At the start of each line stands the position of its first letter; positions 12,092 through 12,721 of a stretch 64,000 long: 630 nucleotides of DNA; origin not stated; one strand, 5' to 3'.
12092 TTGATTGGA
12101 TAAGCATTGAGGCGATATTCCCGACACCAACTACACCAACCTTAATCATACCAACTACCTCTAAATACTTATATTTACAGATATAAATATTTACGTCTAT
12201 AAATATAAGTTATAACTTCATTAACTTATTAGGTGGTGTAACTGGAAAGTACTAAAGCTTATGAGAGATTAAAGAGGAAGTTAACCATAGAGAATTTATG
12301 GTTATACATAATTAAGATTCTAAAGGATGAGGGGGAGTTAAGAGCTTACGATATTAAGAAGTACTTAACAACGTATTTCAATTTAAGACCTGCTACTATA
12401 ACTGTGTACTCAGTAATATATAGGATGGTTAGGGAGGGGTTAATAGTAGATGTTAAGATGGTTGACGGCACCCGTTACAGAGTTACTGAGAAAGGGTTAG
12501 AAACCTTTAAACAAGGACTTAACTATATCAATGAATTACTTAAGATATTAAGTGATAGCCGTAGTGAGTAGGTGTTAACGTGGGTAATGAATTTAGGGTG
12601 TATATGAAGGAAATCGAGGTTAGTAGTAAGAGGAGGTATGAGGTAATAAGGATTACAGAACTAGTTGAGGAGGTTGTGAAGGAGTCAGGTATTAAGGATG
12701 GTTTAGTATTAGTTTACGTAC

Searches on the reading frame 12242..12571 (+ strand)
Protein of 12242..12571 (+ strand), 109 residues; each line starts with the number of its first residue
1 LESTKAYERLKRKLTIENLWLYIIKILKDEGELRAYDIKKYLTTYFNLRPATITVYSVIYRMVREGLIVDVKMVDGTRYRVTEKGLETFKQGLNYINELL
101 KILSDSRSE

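Call 11: search_protein_families(library=pfam, proteins=[window:12242-12571:+], max_evalue=0.01)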
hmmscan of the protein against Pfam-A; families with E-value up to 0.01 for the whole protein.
window:12242-12571:+ (109 aa): 3 families
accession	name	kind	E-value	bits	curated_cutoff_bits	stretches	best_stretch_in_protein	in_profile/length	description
PF03551.20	PadR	-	0.00012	22.5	27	1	23-90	1-74/75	Transcriptional regulator PadR-like family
PF14277.12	DUF4364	-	0.0033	17.7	26.9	1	54-98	35-79/162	Domain of unknown function (DUF4364)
PF12728.13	HTH_17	-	0.005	17.5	27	0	58-91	17-48/51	Helix-turn-helix domain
